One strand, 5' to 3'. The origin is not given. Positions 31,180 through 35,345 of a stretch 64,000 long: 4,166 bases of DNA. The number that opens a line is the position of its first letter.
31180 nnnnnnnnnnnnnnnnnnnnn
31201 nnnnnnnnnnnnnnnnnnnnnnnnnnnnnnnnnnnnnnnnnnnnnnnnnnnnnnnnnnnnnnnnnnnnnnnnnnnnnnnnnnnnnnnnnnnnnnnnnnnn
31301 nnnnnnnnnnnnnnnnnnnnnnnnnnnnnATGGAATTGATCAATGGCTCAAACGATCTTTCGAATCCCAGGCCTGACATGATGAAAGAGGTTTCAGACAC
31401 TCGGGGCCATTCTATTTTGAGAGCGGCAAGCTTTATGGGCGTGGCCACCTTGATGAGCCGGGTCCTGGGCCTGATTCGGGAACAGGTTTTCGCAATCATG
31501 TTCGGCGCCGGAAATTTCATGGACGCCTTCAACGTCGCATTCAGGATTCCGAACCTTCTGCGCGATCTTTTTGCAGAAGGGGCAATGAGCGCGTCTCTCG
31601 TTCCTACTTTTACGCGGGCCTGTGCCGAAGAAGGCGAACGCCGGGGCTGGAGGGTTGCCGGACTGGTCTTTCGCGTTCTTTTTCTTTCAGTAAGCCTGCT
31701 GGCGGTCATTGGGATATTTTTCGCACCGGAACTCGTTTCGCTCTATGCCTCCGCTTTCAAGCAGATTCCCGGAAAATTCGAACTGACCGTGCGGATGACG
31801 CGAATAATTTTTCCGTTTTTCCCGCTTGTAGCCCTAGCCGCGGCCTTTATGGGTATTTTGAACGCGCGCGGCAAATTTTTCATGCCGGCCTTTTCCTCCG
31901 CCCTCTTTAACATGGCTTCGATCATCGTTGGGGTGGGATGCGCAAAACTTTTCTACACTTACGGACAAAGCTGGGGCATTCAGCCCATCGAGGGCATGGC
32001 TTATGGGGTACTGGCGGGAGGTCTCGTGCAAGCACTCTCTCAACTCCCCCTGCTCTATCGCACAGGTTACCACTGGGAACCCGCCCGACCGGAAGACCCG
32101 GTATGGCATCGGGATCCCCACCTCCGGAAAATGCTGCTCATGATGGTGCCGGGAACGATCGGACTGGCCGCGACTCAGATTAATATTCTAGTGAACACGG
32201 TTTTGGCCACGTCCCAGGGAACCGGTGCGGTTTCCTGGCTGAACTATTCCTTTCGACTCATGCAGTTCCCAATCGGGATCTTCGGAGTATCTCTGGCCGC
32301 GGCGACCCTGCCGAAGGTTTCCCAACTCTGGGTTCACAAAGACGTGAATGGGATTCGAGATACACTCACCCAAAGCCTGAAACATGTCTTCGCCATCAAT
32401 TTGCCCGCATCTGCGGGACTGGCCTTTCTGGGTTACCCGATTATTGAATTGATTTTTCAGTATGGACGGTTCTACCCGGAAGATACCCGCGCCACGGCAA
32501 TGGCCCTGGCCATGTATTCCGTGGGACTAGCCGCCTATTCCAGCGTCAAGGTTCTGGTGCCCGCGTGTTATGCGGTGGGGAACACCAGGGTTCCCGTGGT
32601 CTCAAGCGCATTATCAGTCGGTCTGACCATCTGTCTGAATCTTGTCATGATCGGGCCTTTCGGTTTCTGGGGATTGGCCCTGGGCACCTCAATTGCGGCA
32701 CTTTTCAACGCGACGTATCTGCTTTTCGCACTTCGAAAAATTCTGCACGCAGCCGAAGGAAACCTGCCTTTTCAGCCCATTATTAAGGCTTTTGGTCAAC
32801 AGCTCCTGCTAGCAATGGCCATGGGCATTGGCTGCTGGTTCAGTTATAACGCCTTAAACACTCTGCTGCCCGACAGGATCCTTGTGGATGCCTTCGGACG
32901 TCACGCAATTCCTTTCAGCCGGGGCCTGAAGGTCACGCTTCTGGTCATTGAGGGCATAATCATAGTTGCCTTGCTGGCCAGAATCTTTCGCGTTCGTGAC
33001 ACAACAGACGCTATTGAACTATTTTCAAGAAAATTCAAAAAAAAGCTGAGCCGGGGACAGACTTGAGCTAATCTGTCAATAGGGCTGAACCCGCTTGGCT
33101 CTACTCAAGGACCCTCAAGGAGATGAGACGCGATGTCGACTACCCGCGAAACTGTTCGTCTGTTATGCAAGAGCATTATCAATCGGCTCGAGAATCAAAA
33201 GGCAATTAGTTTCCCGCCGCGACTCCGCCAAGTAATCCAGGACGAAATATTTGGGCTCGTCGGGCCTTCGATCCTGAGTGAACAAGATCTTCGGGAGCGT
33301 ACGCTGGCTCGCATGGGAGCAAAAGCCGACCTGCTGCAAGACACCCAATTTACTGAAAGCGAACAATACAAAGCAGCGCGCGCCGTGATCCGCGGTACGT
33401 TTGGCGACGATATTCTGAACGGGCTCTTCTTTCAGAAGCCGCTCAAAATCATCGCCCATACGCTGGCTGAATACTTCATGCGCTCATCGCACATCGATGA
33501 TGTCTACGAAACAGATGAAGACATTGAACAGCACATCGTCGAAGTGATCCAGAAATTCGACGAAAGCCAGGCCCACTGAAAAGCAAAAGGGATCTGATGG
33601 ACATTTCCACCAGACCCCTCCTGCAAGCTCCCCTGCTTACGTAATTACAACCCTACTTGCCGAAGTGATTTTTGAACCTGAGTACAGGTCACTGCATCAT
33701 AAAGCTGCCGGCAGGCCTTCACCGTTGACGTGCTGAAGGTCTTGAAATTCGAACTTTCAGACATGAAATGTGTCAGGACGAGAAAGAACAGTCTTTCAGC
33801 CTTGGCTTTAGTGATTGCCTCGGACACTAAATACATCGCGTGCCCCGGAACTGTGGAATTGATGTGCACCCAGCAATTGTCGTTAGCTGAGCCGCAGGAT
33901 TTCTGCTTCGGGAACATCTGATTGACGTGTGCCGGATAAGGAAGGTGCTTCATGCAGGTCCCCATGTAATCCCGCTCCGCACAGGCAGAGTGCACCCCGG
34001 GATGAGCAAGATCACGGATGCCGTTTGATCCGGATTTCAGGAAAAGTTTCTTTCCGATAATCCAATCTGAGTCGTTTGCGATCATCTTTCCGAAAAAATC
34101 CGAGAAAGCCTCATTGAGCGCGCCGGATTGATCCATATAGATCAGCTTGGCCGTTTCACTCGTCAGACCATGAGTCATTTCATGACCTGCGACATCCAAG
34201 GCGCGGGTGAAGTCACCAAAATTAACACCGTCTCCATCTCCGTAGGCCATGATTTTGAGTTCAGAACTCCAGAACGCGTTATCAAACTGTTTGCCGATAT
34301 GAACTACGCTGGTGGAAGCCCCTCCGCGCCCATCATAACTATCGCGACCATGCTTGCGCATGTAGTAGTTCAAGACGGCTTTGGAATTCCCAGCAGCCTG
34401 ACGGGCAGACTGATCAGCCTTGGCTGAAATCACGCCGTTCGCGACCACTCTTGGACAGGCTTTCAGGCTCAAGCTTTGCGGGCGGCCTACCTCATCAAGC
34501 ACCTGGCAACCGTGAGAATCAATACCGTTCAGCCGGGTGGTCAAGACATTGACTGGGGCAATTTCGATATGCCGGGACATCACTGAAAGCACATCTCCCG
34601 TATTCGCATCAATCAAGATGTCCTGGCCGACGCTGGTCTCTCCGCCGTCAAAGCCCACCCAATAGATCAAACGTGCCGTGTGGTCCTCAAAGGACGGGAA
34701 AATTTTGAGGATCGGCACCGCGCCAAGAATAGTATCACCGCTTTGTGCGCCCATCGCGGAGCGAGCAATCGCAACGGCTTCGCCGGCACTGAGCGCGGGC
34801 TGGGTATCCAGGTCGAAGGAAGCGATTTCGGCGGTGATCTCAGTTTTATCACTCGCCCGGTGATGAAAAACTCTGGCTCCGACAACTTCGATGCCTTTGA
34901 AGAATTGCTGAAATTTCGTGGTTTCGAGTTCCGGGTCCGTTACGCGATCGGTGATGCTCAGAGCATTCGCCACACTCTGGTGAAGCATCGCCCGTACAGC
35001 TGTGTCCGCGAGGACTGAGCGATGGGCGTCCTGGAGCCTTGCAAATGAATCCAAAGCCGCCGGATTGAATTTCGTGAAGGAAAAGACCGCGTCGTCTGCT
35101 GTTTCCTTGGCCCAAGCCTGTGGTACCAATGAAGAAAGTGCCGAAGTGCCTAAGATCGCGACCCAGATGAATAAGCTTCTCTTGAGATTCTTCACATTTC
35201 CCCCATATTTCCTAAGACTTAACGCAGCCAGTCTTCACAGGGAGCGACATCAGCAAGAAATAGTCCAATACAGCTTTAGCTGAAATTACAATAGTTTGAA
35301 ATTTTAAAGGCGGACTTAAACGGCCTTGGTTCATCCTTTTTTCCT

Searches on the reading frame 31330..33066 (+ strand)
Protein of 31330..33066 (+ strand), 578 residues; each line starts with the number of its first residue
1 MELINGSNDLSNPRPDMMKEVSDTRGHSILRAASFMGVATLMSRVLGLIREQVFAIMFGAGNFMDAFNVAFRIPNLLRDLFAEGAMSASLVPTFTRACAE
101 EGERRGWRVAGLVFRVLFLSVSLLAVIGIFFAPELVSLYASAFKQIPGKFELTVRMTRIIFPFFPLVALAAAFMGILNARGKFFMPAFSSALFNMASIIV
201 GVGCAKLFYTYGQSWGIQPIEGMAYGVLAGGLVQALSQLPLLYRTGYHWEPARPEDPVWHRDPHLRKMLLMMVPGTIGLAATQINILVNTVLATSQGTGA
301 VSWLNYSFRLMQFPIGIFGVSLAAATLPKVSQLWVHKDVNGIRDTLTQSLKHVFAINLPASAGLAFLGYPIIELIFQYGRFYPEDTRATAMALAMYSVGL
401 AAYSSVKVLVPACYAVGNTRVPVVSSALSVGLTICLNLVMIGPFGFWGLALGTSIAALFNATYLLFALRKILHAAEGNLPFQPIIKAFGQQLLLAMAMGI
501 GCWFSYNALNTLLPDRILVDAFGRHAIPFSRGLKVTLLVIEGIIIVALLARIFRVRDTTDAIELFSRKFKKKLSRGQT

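Call 9: search_protein_families(library=pfam, proteins=[window:31330-33066:+], max_evalue=0.001)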
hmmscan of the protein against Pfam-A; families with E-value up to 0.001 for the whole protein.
window:31330-33066:+ (578 aa): 3 families
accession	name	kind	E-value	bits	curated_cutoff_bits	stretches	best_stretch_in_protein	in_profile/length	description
PF03023.19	MurJ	-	2e-111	373.2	27.4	1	55-506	2-434/451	Lipid II flippase MurJ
PF01554.23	MatE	-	1.4e-05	25.2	24.9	1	288-438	15-160/161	MatE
PF13440.11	Polysacc_synt_3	-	0.00025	20.8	23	1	284-376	194-284/293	Polysaccharide biosynthesis protein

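Call 42: search_protein_families(library=ncbifam, proteins=[window:31378-33066:+], max_evalue=0.01)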
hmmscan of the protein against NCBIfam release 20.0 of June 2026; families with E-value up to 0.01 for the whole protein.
window:31378-33066:+ (562 aa): 3 families
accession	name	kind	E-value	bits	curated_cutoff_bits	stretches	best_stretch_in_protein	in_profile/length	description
TIGR01695.1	murJ_mviN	equivalog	3.4e-115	385.6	235.55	1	12-472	1-446/506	murein biosynthesis integral membrane protein MurJ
TIGR00797.1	matE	subfamily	8.8e-07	28.1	147.4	1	263-474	6-215/396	MATE family efflux transporter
TIGR02900.1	spore_V_B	equivalog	5.9e-05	22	372.3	1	15-456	3-435/488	stage V sporulation protein B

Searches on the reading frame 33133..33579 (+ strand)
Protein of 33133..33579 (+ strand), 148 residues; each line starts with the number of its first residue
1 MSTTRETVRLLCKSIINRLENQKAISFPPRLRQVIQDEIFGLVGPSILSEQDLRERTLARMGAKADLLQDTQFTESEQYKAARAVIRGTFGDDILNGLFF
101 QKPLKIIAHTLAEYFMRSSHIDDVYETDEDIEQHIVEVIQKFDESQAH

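Call 9: search_protein_families(library=pfam, proteins=[window:33133-33579:+], max_evalue=0.001)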
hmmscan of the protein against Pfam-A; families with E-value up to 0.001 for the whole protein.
window:33133-33579:+ (148 aa): 1 family
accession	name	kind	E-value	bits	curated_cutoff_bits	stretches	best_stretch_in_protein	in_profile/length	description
PF04368.18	DUF507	-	3.5e-06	27.6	24.7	1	5-144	5-138/182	Protein of unknown function (DUF507)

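Call 42: search_protein_families(library=ncbifam, proteins=[window:33133-33579:+], max_evalue=0.01)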
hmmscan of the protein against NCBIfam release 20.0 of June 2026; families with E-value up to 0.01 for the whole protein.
window:33133-33579:+ (148 aa): 0 families

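Call 69: search_protein_families(library=padloc, proteins=[window:33133-33579:+], max_evalue=0.01)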
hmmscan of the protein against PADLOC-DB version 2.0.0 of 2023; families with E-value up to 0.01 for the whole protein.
window:33133-33579:+ (148 aa): 0 families

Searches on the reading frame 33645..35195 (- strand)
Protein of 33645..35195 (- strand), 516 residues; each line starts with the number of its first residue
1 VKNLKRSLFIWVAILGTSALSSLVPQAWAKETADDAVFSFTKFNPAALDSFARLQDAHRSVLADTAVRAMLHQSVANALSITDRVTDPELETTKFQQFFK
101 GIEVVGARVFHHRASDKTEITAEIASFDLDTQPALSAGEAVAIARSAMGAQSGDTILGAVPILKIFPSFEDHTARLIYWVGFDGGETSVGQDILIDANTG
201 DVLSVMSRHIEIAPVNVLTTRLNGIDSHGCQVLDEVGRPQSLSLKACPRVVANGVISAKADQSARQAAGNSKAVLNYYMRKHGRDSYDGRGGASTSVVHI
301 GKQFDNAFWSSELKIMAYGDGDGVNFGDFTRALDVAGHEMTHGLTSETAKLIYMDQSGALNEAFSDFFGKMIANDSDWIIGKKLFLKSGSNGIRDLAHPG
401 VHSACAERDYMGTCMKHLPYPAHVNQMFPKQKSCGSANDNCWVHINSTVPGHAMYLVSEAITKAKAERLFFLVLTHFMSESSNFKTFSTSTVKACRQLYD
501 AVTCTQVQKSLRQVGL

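Call 9: search_protein_families(library=pfam, proteins=[window:33645-35195:-], max_evalue=0.001)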
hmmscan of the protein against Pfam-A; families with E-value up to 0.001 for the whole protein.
window:33645-35195:- (516 aa): 3 families
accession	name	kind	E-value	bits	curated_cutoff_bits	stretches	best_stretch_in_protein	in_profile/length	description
PF02868.21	Peptidase_M4_C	-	5.4e-30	104.9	24.4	1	349-515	1-164/165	Thermolysin metallopeptidase, alpha-helical domain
PF01447.24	Peptidase_M4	-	5.4e-26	92.2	22.4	1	254-346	55-145/145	Thermolysin metallopeptidase, catalytic domain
PF03413.25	PepSY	-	0.00056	20.6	24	0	135-205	2-59/60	Peptidase propeptide and YPEB domain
